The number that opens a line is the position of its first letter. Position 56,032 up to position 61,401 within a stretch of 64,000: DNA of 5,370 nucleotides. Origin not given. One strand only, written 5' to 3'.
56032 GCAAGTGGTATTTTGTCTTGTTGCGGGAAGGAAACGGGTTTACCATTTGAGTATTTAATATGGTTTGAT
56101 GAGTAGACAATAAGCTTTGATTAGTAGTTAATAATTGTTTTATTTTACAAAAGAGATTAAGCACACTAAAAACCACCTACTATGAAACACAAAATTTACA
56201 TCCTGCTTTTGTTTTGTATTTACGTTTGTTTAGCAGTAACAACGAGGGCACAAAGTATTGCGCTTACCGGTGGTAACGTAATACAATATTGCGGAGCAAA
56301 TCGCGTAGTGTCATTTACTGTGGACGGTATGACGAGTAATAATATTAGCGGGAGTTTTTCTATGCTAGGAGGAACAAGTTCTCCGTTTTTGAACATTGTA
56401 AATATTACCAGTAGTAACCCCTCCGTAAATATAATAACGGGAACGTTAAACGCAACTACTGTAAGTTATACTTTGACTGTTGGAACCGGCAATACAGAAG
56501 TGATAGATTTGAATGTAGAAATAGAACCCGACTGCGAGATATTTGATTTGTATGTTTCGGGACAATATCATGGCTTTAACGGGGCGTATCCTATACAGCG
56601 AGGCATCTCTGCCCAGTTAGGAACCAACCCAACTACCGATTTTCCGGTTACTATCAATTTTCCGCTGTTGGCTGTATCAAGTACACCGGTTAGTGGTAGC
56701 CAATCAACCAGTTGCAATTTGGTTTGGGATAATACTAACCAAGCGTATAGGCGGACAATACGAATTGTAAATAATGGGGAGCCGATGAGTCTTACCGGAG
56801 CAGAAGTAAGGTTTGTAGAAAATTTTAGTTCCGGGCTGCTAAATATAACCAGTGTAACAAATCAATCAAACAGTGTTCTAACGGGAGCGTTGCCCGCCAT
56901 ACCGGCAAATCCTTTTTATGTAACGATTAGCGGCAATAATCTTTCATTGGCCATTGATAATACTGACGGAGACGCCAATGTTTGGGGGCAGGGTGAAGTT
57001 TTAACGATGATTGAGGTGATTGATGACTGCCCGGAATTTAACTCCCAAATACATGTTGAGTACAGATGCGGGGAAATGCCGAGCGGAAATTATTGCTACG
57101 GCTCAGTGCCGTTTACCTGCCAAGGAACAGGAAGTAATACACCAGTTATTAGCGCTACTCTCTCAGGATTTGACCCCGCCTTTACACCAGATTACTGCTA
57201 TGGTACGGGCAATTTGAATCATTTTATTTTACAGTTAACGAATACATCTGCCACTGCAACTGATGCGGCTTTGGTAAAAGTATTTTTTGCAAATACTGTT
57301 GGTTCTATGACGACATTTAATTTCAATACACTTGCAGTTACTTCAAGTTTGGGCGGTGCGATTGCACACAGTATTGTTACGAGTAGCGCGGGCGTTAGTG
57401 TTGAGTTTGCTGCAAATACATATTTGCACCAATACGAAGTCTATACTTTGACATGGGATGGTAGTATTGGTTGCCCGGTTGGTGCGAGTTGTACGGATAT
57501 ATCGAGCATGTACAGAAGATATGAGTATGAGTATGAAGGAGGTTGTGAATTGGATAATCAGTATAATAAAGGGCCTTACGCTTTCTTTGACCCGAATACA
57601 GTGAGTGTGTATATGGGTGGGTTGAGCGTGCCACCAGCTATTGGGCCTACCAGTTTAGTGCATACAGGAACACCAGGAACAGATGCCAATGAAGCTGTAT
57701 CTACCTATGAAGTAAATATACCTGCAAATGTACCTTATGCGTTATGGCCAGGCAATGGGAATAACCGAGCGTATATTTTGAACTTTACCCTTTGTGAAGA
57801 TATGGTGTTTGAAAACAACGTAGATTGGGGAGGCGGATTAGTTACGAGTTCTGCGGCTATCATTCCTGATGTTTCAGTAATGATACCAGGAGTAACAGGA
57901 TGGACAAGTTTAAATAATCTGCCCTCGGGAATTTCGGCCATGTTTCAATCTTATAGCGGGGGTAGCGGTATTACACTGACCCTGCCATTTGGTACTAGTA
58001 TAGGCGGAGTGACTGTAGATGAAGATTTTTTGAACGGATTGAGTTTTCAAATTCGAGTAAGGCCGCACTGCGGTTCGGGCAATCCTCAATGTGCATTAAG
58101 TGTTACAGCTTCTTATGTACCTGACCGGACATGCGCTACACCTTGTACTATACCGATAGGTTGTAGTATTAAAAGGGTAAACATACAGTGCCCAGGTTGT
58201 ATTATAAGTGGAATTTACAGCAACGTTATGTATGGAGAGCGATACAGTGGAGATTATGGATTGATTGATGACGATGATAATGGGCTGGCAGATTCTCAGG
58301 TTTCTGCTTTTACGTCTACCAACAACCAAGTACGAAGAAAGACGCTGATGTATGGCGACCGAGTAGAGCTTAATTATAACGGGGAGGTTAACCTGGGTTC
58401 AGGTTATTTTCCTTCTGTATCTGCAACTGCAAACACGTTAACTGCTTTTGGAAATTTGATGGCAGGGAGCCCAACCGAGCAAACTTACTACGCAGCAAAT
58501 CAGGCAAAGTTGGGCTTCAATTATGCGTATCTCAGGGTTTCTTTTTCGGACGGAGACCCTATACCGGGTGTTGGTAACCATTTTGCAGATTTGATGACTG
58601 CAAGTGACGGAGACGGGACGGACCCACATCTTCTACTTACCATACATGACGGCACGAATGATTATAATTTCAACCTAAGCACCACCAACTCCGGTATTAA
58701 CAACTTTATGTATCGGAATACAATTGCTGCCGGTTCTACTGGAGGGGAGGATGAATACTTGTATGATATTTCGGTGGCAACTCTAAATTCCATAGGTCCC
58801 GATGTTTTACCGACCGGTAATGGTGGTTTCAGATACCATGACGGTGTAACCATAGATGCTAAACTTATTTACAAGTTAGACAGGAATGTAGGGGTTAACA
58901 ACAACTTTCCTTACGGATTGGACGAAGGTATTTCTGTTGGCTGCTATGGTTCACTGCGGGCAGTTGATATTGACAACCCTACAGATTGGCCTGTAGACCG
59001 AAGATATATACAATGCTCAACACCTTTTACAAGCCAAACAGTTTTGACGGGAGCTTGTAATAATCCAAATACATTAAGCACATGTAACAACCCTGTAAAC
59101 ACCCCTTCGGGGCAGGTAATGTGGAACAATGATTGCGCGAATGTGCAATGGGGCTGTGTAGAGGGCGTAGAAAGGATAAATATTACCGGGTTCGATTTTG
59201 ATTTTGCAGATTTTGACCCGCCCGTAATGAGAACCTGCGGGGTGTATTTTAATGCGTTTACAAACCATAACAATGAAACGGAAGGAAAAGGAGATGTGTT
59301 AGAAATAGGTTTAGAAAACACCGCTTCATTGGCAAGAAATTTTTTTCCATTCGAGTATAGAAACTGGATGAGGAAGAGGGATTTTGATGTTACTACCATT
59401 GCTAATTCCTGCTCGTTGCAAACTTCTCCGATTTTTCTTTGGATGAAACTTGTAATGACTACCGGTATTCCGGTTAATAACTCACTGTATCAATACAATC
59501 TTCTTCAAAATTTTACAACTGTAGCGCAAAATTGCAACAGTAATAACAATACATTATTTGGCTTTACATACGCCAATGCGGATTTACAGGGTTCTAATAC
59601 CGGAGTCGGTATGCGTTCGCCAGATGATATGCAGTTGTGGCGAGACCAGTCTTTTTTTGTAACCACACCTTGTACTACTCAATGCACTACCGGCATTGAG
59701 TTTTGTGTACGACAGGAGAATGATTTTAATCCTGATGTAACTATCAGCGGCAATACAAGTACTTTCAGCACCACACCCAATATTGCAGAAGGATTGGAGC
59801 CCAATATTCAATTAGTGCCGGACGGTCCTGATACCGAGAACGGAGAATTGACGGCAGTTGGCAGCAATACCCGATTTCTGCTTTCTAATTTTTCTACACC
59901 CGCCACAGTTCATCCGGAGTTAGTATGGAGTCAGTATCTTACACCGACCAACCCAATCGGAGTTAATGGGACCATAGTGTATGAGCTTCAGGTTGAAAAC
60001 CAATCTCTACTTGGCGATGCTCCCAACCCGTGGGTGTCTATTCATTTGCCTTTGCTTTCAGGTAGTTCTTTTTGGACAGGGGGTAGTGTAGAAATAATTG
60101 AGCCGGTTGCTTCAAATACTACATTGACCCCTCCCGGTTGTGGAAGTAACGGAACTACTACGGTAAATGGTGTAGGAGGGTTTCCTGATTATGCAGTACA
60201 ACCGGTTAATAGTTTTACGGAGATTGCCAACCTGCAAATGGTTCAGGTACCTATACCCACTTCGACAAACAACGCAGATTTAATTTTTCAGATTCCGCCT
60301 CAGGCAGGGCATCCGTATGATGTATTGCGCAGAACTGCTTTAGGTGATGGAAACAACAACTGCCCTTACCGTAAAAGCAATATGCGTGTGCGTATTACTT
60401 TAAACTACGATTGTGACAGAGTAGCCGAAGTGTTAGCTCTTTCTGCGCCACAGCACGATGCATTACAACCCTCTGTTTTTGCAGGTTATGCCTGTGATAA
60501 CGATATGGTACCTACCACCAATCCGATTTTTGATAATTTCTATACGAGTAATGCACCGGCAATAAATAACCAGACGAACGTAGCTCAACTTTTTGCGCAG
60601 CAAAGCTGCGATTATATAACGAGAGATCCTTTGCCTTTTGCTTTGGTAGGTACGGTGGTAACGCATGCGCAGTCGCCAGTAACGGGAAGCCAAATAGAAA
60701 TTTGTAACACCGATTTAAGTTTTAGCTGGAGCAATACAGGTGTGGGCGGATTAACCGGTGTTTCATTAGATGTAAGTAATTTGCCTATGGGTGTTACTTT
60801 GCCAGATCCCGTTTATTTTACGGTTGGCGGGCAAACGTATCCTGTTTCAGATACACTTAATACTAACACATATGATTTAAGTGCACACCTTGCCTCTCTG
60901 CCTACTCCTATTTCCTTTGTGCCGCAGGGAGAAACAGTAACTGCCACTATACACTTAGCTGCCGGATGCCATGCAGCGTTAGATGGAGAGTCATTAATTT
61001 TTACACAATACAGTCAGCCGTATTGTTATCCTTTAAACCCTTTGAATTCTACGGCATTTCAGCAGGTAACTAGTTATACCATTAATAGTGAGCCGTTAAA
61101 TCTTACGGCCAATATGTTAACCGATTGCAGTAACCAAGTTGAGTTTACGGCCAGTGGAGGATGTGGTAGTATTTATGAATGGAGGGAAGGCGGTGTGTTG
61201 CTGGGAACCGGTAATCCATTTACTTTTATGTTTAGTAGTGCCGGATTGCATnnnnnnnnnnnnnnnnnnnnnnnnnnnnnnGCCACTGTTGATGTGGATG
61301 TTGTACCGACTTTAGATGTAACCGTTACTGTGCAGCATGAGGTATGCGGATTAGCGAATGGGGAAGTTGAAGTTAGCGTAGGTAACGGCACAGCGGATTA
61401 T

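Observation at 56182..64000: Giant ORF of more than 2600 codons that is invisible in the supplied ORF track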

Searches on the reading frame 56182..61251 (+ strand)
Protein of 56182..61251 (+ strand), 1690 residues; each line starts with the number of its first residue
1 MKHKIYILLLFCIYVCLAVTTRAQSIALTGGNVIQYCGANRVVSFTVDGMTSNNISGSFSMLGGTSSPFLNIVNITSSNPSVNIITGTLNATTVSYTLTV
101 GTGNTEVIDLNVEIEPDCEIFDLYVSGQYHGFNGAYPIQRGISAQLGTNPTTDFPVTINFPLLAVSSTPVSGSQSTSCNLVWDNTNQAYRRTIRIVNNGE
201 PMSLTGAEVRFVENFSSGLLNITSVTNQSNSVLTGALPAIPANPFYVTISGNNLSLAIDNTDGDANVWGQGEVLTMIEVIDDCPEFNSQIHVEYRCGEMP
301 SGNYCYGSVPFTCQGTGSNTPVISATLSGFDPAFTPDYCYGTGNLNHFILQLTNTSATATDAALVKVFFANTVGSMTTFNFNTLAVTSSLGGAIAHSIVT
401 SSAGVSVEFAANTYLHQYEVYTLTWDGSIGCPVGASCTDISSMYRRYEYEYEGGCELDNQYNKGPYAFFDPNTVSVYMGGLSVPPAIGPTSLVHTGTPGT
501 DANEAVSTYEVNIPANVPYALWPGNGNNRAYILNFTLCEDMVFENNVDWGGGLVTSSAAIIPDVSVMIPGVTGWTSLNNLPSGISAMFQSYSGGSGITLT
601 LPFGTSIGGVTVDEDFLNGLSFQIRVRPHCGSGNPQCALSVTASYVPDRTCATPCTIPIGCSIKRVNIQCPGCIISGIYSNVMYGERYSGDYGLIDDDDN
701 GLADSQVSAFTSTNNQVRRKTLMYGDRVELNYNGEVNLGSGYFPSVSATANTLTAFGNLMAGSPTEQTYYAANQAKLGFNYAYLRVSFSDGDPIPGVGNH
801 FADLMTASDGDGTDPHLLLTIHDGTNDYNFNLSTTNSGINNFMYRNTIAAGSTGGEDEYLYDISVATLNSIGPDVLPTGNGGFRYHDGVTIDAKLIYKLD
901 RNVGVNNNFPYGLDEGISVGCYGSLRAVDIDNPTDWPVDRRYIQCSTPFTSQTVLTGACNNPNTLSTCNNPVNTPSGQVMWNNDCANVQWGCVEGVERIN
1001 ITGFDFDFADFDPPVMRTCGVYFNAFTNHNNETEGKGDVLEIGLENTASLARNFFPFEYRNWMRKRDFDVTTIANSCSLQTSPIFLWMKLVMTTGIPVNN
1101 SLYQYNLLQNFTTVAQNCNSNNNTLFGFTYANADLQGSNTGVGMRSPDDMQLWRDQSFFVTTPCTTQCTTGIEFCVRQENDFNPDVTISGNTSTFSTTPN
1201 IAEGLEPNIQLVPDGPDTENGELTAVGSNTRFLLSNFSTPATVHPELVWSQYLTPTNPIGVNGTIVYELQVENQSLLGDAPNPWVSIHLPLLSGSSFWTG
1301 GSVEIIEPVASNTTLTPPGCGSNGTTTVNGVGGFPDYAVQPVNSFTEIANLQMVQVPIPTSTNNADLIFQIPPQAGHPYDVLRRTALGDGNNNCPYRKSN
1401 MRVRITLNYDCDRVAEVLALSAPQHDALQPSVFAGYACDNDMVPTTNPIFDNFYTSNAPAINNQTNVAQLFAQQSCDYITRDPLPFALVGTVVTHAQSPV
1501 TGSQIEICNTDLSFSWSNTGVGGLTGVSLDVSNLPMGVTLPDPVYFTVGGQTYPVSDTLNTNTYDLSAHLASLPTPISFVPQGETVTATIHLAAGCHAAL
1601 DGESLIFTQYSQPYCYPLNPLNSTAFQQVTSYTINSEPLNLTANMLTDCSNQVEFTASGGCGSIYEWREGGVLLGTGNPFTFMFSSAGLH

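Call 16: find_homologous_proteins(query=A1, max_evalue=0.01)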
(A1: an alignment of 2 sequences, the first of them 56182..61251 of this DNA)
Query A1 (2 sequences) (1690 aa, profile of the alignment): 2 proteins with E <= 0.01 among 8000 candidates.
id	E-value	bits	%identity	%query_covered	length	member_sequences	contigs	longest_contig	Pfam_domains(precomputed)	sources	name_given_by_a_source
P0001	0.0e+0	3398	100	100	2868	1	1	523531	PF18962.8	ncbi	ncbi:MAG: T9SS type A sorting domain-containing protein [Chitinophagales bacterium]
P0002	0.0e+0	3375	41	99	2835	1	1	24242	PF18962.8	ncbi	-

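Call 43: search_solved_structures(query=A1, max_evalue=10)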
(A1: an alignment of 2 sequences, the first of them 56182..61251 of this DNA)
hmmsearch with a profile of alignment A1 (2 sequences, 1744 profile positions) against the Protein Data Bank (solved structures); distinct sequences matched with E-value up to 10: 1.
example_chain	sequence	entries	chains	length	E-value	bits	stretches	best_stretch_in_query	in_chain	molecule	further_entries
8ys5_A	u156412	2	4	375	4.4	7.5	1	563-635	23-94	2-oxoglutarate synthase subunit alpha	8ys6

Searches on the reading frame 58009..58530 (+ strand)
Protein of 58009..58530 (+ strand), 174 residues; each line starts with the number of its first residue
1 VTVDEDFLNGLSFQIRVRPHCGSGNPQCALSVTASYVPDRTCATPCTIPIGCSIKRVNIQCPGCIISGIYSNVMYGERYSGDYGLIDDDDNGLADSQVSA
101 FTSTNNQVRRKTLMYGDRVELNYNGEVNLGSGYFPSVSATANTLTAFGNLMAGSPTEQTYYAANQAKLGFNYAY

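Call 82: find_related_loci(query=A9, collection=metagenome_contigs, flank=10000)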
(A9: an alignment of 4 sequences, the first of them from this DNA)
Query A9 (174 aa) in metagenome_contigs; peptide patterns used: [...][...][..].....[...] (x = any residue, [..] = any of these).
50 stretches matched a pattern, but none encodes a relative of the query by tblastn (E <= 1e-3).

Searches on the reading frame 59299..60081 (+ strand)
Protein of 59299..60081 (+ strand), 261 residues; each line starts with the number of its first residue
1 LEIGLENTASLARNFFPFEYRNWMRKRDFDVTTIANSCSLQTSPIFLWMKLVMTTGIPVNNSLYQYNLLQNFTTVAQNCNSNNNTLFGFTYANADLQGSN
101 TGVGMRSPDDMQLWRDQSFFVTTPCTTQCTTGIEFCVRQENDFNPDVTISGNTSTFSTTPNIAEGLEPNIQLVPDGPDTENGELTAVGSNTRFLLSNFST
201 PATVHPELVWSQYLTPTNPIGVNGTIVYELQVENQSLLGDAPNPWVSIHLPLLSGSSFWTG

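Call 79: find_related_loci(query=A8, collection=metagenome_contigs, flank=10000)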
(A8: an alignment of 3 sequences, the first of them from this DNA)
Query A8 (261 aa) in metagenome_contigs; peptide patterns used: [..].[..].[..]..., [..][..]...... (x = any residue, [..] = any of these).
266 stretches matched a pattern, but none encodes a relative of the query by tblastn (E <= 1e-3).
